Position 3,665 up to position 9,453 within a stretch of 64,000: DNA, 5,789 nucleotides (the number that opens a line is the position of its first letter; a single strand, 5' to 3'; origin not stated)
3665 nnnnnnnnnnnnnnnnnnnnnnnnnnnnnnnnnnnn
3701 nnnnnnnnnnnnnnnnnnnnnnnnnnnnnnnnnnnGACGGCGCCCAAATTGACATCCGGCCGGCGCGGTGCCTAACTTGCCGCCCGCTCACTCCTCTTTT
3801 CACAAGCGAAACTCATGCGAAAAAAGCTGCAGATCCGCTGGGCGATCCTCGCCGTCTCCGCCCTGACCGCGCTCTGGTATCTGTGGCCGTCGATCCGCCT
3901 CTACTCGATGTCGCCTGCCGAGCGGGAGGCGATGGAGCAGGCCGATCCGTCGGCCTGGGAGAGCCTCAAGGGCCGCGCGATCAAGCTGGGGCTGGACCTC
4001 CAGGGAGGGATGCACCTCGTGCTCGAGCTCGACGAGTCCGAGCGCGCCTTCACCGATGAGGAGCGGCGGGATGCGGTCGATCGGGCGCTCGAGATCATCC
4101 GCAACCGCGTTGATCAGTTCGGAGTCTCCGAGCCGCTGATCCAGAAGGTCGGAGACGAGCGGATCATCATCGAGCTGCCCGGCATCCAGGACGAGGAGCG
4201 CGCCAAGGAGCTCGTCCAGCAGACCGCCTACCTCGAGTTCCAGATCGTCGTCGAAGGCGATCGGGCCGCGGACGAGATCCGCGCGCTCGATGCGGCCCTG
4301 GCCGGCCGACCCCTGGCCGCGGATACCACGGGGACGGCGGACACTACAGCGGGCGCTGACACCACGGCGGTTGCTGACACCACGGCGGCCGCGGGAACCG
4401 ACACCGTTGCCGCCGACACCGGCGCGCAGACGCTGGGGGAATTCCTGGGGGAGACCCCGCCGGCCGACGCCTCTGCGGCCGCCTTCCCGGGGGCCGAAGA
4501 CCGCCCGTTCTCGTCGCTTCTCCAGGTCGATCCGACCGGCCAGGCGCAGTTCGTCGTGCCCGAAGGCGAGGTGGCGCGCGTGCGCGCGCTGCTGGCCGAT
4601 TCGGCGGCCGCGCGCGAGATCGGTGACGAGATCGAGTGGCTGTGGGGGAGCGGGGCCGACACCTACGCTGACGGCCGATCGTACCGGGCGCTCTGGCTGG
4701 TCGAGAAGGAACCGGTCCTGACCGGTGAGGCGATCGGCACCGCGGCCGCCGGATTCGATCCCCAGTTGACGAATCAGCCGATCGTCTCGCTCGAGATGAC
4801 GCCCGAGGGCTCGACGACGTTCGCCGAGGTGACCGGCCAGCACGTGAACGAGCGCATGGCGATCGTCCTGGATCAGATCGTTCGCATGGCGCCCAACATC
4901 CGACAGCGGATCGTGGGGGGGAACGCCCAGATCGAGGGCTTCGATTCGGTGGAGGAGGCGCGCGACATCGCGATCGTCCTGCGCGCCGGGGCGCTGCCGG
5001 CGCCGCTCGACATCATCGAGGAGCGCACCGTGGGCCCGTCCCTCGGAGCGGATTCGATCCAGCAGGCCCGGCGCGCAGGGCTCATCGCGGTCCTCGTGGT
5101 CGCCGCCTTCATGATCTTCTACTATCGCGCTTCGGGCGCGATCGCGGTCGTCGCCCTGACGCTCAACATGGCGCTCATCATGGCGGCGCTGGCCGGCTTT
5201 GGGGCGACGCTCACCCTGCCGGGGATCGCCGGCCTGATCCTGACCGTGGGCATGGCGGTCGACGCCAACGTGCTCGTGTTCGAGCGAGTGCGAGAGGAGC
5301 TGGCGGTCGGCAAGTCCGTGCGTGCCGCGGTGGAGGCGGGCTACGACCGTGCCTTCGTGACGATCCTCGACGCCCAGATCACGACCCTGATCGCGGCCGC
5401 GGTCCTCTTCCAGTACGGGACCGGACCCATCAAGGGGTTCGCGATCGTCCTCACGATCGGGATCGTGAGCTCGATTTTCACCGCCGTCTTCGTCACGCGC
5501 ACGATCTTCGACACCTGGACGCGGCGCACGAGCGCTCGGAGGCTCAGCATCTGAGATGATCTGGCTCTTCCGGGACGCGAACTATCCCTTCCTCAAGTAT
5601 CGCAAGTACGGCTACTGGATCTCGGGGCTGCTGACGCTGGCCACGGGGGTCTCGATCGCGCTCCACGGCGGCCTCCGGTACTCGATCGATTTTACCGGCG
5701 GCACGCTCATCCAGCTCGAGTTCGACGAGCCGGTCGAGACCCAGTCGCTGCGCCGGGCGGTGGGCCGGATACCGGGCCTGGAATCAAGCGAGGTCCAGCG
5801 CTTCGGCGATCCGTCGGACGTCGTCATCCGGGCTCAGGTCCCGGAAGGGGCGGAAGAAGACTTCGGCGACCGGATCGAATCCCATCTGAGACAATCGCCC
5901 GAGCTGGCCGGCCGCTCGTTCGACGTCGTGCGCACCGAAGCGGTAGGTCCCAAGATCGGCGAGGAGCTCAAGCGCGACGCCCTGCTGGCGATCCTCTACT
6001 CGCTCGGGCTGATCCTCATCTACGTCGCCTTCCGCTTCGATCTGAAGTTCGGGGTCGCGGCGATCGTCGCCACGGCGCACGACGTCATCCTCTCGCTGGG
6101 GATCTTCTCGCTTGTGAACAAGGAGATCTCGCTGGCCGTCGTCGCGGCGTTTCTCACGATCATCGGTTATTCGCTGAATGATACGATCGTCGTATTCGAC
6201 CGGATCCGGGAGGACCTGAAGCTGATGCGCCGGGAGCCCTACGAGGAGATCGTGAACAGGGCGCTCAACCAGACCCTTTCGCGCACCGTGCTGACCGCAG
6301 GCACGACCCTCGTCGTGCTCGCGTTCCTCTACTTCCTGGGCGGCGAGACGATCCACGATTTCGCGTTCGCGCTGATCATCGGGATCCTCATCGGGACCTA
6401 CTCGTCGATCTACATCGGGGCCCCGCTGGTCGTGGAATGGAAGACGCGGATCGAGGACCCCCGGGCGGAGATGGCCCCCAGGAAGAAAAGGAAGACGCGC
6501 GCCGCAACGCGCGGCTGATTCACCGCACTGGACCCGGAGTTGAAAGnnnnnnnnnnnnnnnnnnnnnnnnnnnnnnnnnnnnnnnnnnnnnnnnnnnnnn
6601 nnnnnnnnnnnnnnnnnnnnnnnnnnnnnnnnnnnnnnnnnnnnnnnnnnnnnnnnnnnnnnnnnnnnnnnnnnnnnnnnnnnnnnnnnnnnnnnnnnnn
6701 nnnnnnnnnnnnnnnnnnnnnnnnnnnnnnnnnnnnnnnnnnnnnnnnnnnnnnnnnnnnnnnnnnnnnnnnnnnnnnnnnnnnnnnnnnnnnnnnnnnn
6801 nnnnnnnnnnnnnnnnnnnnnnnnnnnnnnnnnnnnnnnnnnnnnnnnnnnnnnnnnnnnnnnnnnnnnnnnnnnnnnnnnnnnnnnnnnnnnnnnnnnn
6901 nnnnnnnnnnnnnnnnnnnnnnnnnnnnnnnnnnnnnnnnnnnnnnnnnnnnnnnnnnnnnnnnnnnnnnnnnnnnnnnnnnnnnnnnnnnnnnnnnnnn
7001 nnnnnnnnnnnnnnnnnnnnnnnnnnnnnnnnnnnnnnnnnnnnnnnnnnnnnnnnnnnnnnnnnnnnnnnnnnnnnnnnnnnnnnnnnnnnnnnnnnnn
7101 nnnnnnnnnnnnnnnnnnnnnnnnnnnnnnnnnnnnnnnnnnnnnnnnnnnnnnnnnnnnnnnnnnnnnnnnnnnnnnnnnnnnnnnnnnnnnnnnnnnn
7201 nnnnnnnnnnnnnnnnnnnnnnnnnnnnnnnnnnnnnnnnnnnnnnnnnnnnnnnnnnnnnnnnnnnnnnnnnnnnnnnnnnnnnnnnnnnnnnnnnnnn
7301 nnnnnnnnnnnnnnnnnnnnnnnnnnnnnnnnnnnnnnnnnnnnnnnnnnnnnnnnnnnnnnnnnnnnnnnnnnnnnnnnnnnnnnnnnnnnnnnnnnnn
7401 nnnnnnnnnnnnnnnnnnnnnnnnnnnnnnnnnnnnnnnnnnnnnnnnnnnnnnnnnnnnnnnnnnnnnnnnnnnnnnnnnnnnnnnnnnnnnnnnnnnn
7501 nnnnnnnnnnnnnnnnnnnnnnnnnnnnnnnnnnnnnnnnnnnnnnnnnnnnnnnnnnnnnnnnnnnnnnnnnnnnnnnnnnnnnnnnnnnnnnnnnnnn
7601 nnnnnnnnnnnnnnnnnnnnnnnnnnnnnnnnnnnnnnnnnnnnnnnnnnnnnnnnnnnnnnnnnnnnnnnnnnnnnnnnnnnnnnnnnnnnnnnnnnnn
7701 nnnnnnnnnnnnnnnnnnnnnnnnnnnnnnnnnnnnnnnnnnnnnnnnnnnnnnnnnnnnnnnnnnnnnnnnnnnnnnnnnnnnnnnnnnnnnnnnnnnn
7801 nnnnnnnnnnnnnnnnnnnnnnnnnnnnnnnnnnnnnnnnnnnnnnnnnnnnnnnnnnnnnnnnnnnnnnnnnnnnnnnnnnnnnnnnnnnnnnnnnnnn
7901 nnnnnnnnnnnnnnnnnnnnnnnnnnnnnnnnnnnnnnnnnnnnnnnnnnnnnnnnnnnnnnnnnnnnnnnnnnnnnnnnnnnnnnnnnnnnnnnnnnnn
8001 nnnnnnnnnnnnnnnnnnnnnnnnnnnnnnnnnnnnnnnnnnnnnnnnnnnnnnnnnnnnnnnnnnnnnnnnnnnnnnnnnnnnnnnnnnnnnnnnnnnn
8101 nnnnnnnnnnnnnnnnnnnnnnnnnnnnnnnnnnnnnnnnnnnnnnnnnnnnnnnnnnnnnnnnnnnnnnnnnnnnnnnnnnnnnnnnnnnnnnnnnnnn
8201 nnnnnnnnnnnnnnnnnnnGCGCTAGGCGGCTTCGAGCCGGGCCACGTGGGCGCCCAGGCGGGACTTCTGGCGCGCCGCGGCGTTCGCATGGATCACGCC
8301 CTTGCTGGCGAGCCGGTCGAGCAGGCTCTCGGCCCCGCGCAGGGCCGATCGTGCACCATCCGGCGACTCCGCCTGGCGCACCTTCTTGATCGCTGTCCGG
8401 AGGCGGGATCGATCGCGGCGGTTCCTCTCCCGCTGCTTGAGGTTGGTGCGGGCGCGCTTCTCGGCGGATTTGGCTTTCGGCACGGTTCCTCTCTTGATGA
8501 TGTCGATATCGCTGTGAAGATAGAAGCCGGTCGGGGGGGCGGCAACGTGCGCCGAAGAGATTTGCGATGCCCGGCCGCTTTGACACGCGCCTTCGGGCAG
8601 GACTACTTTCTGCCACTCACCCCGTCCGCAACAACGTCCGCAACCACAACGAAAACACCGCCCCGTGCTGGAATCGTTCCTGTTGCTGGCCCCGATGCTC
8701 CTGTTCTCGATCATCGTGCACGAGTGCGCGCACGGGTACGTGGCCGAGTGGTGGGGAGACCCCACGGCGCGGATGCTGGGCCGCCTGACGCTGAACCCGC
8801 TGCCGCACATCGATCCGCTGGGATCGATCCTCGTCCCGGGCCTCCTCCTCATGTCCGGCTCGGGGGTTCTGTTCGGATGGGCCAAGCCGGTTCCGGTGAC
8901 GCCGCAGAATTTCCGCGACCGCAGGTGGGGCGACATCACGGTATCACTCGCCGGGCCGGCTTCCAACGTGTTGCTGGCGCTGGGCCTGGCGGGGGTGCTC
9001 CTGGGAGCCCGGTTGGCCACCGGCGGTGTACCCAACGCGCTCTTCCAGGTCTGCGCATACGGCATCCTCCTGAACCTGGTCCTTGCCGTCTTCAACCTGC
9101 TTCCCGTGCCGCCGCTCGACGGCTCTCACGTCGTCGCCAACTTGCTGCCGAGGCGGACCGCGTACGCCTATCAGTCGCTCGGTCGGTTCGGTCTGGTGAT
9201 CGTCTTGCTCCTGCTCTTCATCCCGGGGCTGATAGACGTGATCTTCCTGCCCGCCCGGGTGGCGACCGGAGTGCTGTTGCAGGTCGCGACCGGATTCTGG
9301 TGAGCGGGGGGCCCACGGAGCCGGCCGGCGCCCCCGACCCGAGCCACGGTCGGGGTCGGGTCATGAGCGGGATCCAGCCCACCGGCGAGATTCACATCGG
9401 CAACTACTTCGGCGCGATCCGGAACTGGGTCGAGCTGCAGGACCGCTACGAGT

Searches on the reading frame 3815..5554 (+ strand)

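Call 75: search_protein_families(library=pfam, proteins=[window:3815-5554:+], max_evalue=0.00001)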
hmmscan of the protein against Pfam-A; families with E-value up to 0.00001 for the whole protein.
window:3815-5554:+ (579 aa): 3 families
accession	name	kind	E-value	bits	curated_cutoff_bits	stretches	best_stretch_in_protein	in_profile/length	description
PF22599.2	SecDF_P1_head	-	1.4e-33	115.6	27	1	292-396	11-114/114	SecDF, P1 head subdomain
PF21760.3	SecD_1st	-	3.4e-26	90.9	27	1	88-145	1-58/60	Protein translocase subunit SecDF, P1 domain, N-terminal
PF02355.23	SecD_SecF_C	-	2e-20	73.5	20.5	1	399-569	14-187/189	Protein export membrane protein SecD/SecF, C-terminal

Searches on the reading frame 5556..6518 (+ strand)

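Call 75: search_protein_families(library=pfam, proteins=[window:5556-6518:+], max_evalue=0.00001)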
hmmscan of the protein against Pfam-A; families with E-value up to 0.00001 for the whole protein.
window:5556-6518:+ (320 aa): 2 families
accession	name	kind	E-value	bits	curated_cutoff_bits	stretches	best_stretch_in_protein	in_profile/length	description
PF02355.23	SecD_SecF_C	-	2.5e-67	226.4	20.5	1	120-297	11-188/189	Protein export membrane protein SecD/SecF, C-terminal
PF07549.19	Sec_GG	-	3.3e-08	33.3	20.3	1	39-60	7-28/28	SecD/SecF GG Motif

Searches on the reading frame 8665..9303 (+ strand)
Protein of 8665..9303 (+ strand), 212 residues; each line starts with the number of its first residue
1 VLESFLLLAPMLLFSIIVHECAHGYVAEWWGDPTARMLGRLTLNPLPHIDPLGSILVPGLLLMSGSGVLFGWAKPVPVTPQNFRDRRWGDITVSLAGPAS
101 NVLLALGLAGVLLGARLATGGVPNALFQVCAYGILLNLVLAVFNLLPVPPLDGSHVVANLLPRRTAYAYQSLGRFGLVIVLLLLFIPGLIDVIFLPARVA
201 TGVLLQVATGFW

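Call 75: search_protein_families(library=pfam, proteins=[window:8665-9303:+], max_evalue=0.00001)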
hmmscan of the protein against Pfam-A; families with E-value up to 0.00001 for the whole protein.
window:8665-9303:+ (212 aa): 1 family
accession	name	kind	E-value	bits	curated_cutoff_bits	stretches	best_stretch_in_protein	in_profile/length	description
PF02163.28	Peptidase_M50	-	1.7e-15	57.4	27.2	1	126-179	159-217/221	Peptidase family M50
